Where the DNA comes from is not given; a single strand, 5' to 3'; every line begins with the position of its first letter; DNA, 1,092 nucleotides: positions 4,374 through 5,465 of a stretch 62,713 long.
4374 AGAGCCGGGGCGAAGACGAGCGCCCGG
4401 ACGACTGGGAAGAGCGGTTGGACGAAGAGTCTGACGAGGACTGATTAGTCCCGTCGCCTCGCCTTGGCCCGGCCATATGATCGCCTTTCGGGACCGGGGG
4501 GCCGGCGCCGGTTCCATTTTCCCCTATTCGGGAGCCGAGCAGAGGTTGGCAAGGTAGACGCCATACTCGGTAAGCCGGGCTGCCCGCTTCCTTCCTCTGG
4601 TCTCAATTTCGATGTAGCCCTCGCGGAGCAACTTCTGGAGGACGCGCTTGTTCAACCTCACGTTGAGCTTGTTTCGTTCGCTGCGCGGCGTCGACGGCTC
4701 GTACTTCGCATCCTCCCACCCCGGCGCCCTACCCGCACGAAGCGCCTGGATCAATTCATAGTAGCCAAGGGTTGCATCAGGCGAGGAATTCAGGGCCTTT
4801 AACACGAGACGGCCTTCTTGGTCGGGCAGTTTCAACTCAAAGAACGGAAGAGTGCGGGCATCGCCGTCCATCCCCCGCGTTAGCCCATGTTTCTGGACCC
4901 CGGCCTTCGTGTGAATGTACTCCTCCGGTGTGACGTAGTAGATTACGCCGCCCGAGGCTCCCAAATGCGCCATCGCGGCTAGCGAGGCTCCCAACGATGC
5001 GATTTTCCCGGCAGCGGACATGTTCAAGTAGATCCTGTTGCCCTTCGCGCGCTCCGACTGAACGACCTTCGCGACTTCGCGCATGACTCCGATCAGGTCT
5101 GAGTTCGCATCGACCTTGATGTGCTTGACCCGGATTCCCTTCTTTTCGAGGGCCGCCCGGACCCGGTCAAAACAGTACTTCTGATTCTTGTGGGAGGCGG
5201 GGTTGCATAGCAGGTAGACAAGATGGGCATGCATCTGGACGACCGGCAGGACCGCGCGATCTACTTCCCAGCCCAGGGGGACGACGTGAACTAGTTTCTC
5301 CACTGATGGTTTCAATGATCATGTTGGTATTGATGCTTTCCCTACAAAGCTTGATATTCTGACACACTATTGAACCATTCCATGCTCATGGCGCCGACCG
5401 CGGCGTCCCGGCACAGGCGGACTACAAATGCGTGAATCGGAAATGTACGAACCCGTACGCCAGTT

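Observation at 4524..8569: Candidate undescribed nuclease-based (defence-like) module: Csa3/CARF-like regulator divergent from a three-gene operon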

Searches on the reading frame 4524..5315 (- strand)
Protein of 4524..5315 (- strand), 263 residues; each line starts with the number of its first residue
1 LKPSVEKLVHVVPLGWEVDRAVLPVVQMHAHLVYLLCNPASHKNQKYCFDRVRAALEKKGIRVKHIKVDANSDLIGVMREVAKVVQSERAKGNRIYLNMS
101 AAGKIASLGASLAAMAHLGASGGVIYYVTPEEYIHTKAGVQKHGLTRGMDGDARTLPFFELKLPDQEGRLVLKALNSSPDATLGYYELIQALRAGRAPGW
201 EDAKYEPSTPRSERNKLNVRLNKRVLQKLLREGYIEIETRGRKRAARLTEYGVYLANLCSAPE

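Call 3: search_protein_families(library=pfam, proteins=[window:4524-5315:-], max_evalue=1)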
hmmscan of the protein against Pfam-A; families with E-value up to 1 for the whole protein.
window:4524-5315:- (263 aa): 6 families
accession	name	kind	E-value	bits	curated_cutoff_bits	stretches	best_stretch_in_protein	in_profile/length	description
PF19810.5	HFX_2341_N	-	4.7e-30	104.9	30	1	9-133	2-120/120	HFX_2341-like, N-terminal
PF22665.2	DUF6293_C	-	5.6e-13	49.6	27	1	156-257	2-99/101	DUF6293 C-terminal winged helix domain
PF01351.25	RNase_HII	-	0.00055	20.3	25.8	1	45-106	81-145/199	Ribonuclease HII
PF09651.16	Cas_APE2256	-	0.041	14.2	24.8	1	63-120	61-118/136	CRISPR-associated protein (Cas_APE2256)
PF09623.16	Cas_NE0113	-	0.14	12.4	23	1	69-132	73-136/208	CRISPR-associated protein NE0113 (Cas_NE0113)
PF05818.17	TraT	-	0.14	12.3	31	1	25-119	16-108/214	Enterobacterial TraT complement resistance protein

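Call 4: search_protein_families(library=padloc, proteins=[window:4524-5315:-], max_evalue=1)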
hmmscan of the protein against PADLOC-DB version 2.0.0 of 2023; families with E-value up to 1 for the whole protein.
window:4524-5315:- (263 aa): 30 families (the best 25 are shown)
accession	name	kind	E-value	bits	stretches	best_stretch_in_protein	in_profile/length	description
PDLC01861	CARF3--CARF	-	1.6e-57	192.8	1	4-258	3-255/260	-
PDLC01847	CARF3--CARF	-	1e-40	137.8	1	5-253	3-229/239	-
PDLC01877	CARF3--CARF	-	8.4e-27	92.5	1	7-258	5-249/252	-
PDLC01869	CARF3--CARF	-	3.5e-22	77.2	1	8-257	6-263/266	-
PDLC01876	CARF3--CARF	-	4.8e-12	43.6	1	8-136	5-138/277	-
PDLC01879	CARF3--CARF_TM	-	2.8e-10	38.2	1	4-259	15-220/222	-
PDLC01871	CARF3--CARF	-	3e-09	34.8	1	6-166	3-158/261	-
PDLC01849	CARF3--CARF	-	7.8e-09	33.5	1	17-131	11-122/197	-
PDLC01868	CARF3--CARF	-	1.8e-08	32.3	1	7-130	2-117/218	-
PDLC01880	CARF4--CARF_PDDEXK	-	3.5e-07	27.9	1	20-131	14-116/364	-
PDLC01846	CARF3--CARF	-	3.5e-06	24.7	1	9-137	3-143/289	-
PDLC01866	CARF3--CARF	-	4.5e-06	24.8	1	9-129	3-113/207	-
PDLC01926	CARF7--CARF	-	2.4e-05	22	1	56-127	106-174/241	-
PDLC01862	CARF3--CARF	-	3.2e-05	21.5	1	10-260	5-231/233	-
PDLC01902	Can1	-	8.3e-05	19.3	1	33-113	294-370/598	-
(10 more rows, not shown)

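Call 5: search_protein_families(library=ncbifam, proteins=[window:4524-5315:-], max_evalue=1)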
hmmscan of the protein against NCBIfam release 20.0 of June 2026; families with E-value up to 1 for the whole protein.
window:4524-5315:- (263 aa): 4 families
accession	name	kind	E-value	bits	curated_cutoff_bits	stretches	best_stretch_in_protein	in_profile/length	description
NF041140.1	Trm10AGmtase_Thcocales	equivalog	0.039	13.1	550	1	45-85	213-253/372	tRNA (guanine(9)-/adenine(9)-N1)-methyltransferase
NF053753.1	TK0271_fam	exception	0.074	13.3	130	1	218-257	45-81/89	TK0271 family transcriptional activator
NF051475.1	TransRegHFX_2341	equivalog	0.08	12.5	500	1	9-137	3-144/299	HFX_2341 family transcriptional regulator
TIGR03642.1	cas_csx14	hypoth_equivalog_domain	0.11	12.8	90.35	1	61-114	57-112/124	CRISPR-associated protein Csx14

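Call 6: search_protein_families(library=phrogs, proteins=[window:4524-5315:-], max_evalue=1)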
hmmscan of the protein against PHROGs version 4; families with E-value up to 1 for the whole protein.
window:4524-5315:- (263 aa): 4 families
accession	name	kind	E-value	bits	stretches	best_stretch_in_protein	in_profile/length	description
phrog_343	-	unknown function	0.2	12.4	1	43-72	103-132/135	-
phrog_10884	-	unknown function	0.24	11.1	0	105-160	175-229/438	-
phrog_13955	-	unknown function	0.4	11.6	1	159-190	28-61/126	-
phrog_2514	-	DNA, RNA and nucleotide metabolism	0.48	10.7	1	212-254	69-110/270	DnaD-like helicase loader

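Call 49: list_cluster_members(proteins=[P0001, window:4524-5312:-, window:5929-6195:+, P0024, P0025, P0026, P0027, P0029, P0030, P0031])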
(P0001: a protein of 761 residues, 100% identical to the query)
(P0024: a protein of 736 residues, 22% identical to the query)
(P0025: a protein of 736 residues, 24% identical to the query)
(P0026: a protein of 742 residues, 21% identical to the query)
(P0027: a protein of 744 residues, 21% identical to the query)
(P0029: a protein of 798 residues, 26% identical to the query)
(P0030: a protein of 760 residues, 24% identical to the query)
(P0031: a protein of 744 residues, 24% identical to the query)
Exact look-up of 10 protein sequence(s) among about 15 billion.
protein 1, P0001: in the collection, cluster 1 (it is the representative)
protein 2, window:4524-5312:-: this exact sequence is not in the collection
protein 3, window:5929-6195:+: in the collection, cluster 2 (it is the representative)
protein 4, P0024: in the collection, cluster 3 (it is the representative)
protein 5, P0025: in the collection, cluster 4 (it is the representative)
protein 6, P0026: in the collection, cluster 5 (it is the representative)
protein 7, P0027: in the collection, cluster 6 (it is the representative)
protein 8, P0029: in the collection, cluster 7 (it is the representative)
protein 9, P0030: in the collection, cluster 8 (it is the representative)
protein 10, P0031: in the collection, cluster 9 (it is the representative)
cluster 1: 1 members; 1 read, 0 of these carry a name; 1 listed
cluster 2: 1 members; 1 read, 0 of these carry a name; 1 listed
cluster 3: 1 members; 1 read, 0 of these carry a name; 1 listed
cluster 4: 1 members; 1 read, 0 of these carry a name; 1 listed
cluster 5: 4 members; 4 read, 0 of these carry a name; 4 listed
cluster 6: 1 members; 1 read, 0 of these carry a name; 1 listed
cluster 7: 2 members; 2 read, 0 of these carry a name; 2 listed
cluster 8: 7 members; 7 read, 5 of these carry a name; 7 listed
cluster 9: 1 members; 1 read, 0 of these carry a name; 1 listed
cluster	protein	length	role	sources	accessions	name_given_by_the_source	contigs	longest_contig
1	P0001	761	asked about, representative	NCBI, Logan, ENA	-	-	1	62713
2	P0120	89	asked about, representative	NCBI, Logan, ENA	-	-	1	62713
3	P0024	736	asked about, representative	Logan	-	-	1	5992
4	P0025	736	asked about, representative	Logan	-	-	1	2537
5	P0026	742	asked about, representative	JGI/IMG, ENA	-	-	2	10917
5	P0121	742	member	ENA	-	-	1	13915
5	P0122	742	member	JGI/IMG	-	-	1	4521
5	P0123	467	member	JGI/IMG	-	-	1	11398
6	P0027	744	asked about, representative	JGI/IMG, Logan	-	-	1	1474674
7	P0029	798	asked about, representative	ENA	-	-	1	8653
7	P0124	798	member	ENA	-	-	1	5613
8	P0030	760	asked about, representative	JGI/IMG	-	hypothetical protein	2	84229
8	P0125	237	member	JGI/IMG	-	predicted DNA-binding ribbon-helix-helix protein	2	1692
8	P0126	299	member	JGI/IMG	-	hypothetical protein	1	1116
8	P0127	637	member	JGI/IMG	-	hypothetical protein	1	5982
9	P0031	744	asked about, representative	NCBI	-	-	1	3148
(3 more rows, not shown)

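Call 63: search_solved_structures(query=window:4524-5315:-, max_evalue=10)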
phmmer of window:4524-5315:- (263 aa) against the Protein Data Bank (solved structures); distinct sequences matched with E-value up to 10: 1.
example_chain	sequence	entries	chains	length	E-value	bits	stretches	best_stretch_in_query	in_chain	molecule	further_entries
3fry_A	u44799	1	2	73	0.22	14.2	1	46-101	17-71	Probable copper-exporting P-type ATPase A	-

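Call 73: find_related_loci(query=window:4524-5315:-, collection=genome_contigs, flank=6000)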
Query window:4524-5315:- (263 aa) in genome_contigs; peptide patterns used: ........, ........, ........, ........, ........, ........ (x = any residue, [..] = any of these).
83 stretches matched a pattern, but none encodes a relative of the query by tblastn (E <= 1e-3).

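Call 86: search_dna_similar(query=window:4524-5315:-, collection=plasmids, mode=protein, max_evalue=0.00001, max_rows=25)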
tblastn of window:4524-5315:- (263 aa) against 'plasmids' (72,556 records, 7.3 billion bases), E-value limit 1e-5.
Records with a match: 13; places in all: 13; records where one place covers at least 80% of the query: 12.
Best place of each record, by identity: <60% 13.
By first word of the organism name: Haloferax 2; Haladaptatus 2; Halostagnicola 1; Halomontanus 1; Halorubrum 1; Halorarius 1; Natrinema 1; Halocatena 1; Halobellus 1; Halobaculum 1; and 1 more.
By predicted mobility (MOB-suite, as given by PLSDB): non-mobilizable 13.
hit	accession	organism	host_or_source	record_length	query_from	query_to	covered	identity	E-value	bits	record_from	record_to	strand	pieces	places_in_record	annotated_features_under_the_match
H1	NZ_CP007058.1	Halostagnicola larsenii XH-48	-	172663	9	253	93%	27.8%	2e-12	74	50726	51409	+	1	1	DUF6293 family protein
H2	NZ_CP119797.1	Halomontanus rarus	cell culture,sediment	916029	9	261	96%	26.7%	5e-12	73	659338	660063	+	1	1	DUF6293 family protein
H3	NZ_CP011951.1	Haloferax gibbonsii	whole genome,saline saltern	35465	4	260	98%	26.3%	5e-6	55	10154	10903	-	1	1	DUF6293 family protein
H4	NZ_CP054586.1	Halorubrum sp. CBA1229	solar salt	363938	1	252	96%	26.7%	4e-7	58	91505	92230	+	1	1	DUF6293 family protein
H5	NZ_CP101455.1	Halorarius litoreus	cell culture,saline-alkali soil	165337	1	252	96%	26.7%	4e-7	58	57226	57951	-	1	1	DUF6293 family protein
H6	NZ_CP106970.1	Haloferax alexandrinus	-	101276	9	252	93%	26.7%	6e-13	76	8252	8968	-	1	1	DUF6293 family protein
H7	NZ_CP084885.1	Natrinema zhouii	pure culture,Salt mine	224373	9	252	93%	26.6%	3e-12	74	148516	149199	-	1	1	DUF6293 family protein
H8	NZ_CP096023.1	Halocatena salina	cell culture,sediment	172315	9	252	93%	26.5%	9e-15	81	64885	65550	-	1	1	DUF6293 family protein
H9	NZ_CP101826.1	Halobellus ramosii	cell cuture,a brine sample of the ...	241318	9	252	93%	26.1%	1e-6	57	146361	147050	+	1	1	DUF6293 family protein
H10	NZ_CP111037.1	Haladaptatus caseinilyticus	cell culture,sediment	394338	9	252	93%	26.0%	2e-14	80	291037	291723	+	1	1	DUF6293 family protein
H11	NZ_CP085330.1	Haladaptatus salinisoli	cell culture,saline soil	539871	9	252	93%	25.8%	1e-13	78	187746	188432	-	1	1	DUF6293 family protein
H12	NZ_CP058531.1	Halobaculum halophilum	cell culture,sediment in salt lake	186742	52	252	76%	28.9%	5e-8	61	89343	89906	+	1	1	DUF6293 family protein (x2)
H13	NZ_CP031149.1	Haloplanus rubicundus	solar salt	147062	1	252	96%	23.0%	3e-8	62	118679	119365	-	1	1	DUF6293 family protein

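Call 87: get_annotated_region(hit=H8, flank=5000)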
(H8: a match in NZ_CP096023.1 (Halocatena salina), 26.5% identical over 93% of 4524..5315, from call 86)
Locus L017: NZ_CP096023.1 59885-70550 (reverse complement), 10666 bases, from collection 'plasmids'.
description: Halocatena salina strain AD-1 plasmid unnamed4, complete sequence
organism: Halocatena salina (NCBI taxid 2934340)
taxonomy: Archaea; Euryarchaeota; Halobacteria; Halobacteriales; Haloarculaceae; Halocatena; Halocatena salina
host: -; source: cell culture,sediment; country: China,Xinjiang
typing (MOB-suite, as given by PLSDB): non-mobilizable
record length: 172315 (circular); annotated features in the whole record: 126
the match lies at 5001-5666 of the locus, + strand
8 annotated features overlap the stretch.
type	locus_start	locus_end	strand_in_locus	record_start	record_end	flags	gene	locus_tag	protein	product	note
CDS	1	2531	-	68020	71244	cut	-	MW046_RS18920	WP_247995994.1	tetratricopeptide repeat protein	-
CDS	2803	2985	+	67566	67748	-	-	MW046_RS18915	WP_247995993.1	hypothetical protein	-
CDS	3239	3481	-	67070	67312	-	-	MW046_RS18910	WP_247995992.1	hypothetical protein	-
CDS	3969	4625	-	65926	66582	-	-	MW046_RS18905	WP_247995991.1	hypothetical protein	-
CDS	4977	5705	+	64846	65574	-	-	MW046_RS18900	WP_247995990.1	DUF6293 family protein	-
CDS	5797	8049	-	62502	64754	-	-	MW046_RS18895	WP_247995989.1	DEAD/DEAH box helicase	-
CDS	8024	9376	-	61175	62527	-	-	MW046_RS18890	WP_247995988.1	ATP-binding protein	-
CDS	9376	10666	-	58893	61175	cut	-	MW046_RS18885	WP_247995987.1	TerB N-terminal domain-containing protein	-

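Call 88: get_annotated_region(hit=H10, flank=5000)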
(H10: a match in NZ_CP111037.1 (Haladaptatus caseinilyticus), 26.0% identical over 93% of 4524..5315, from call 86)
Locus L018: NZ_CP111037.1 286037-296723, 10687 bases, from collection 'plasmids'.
description: Haladaptatus caseinilyticus strain ZJ1 plasmid unnamed1, complete sequence
organism: Haladaptatus caseinilyticus (NCBI taxid 2993314)
taxonomy: Archaea; Euryarchaeota; Halobacteria; Halobacteriales; Haladaptataceae; Haladaptatus; Haladaptatus caseinilyticus
host: -; source: cell culture,sediment; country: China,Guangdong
typing (MOB-suite, as given by PLSDB): non-mobilizable
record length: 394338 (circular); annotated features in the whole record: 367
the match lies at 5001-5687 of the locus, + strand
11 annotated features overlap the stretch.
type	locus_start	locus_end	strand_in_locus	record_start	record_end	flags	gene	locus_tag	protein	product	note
CDS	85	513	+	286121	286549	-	-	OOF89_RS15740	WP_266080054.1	SHOCT domain-containing protein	-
CDS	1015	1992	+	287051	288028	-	-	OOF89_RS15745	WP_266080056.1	ABC transporter ATP-binding protein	-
CDS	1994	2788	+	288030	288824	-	-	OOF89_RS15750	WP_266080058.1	ABC transporter permease subunit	GO:0055085 - transmembrane transport [Evidence IEA]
CDS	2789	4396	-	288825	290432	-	-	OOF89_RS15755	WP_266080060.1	NEW3 domain-containing protein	-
CDS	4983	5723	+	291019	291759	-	-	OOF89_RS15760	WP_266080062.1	DUF6293 family protein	-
CDS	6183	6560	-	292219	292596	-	-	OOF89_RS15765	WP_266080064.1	response regulator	GO:0000160 - phosphorelay signal transduction system [Evidence IEA]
CDS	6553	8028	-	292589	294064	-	-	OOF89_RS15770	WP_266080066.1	ATPase domain-containing protein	-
CDS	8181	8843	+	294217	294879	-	-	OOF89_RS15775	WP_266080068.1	cyclase family protein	-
CDS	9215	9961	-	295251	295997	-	-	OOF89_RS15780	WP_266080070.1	ribonuclease H-like domain-containing protein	-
CDS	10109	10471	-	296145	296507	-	-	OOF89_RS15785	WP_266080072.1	response regulator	-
CDS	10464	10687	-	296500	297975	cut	-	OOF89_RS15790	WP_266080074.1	ATPase domain-containing protein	-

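Call 89: get_annotated_region(hit=H6, flank=5000)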
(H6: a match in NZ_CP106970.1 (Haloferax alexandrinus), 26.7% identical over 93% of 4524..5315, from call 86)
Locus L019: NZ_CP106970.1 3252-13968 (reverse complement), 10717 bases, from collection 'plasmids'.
description: Haloferax alexandrinus strain BNX82 plasmid pBNX82-4, complete sequence
organism: Haloferax alexandrinus (NCBI taxid 114529)
taxonomy: Archaea; Euryarchaeota; Halobacteria; Halobacteriales; Haloferacaceae; Haloferax; Haloferax alexandrinus
host: -; source: -; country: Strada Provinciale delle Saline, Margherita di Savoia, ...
typing (MOB-suite, as given by PLSDB): non-mobilizable; mating-pair formation MPF_T
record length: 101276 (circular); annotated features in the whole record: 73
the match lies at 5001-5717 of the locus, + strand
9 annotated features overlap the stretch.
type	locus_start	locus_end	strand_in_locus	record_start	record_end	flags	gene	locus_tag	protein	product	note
CDS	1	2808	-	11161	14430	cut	-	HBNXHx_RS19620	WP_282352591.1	AAA family ATPase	GO:0006302 - double-strand break repair [Evidence IEA]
CDS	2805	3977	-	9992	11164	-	-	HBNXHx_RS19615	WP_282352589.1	DNA repair exonuclease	-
CDS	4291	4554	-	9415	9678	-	-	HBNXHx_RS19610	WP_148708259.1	hypothetical protein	-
CDS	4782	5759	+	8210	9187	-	-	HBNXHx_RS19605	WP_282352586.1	DUF6293 family protein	-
CDS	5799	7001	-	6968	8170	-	-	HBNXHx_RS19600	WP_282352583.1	site-specific integrase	GO:0015074 - DNA integration [Evidence IEA]; GO:0006310 - DNA recombination [Evidence IEA]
CDS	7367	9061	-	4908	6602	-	-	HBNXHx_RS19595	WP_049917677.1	aldehyde ferredoxin oxidoreductase C-terminal domain-containing protein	-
CDS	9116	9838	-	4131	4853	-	-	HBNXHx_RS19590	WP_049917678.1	ABC transporter ATP-binding protein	-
CDS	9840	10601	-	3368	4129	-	-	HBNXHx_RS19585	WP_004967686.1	ATP-binding cassette domain-containing protein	-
CDS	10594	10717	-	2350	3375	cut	-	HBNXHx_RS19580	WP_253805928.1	branched-chain amino acid ABC transporter permease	GO:0015803 - branched-chain amino acid transport [Evidence IEA]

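Call 90: get_annotated_region(hit=H1, flank=5000)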
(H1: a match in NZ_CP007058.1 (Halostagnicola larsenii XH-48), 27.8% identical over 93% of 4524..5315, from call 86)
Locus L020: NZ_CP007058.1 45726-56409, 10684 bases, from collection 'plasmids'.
description: Halostagnicola larsenii XH-48 plasmid unnamed3, complete sequence
organism: Halostagnicola larsenii XH-48 (NCBI taxid 797299)
taxonomy: Archaea; Euryarchaeota; Halobacteria; Halobacteriales; Natrialbaceae; Halostagnicola; Halostagnicola larsenii; Halostagnicola larsenii XH-48
host: -; source: -; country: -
typing (MOB-suite, as given by PLSDB): non-mobilizable
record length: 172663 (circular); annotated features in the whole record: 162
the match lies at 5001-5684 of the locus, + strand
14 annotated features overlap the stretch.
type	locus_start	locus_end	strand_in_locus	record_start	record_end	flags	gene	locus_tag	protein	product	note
CDS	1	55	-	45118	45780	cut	-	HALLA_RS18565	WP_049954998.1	2,5-diamino-6-(ribosylamino)-4(3H)-pyrimidinone 5'-phosphate reductase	-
CDS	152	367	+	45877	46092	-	-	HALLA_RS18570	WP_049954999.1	hypothetical protein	-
CDS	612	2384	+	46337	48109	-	-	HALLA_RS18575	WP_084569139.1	ABC transporter substrate-binding protein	-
CDS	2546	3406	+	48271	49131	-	-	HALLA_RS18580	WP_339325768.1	phosphatase PAP2 family protein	-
CDS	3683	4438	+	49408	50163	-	-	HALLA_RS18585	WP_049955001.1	MarR family transcriptional regulator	-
CDS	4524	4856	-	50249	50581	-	-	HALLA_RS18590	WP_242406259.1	transcriptional regulator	-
CDS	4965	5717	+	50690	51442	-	-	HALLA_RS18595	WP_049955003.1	DUF6293 family protein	-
CDS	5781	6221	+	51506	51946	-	-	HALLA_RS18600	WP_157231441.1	hypothetical protein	-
CDS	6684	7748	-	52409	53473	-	-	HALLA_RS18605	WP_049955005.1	quinone-dependent dihydroorotate dehydrogenase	GO:0006222 - UMP biosynthetic process [Evidence IEA]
CDS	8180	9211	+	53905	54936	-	-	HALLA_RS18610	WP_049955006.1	monovalent cation/H+ antiporter subunit E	-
CDS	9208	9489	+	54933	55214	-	-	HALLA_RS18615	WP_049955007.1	cation:proton antiporter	-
CDS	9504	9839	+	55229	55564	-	mnhG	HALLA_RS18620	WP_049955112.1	monovalent cation/H(+) antiporter subunit G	GO:0098662 - inorganic cation transmembrane transport [Evidence IEA]; GO:1902600 - proton transmembrane transport ...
CDS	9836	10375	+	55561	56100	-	-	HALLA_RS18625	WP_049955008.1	DUF4040 domain-containing protein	-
CDS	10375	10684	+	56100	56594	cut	-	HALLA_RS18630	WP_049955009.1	MnhB domain-containing protein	-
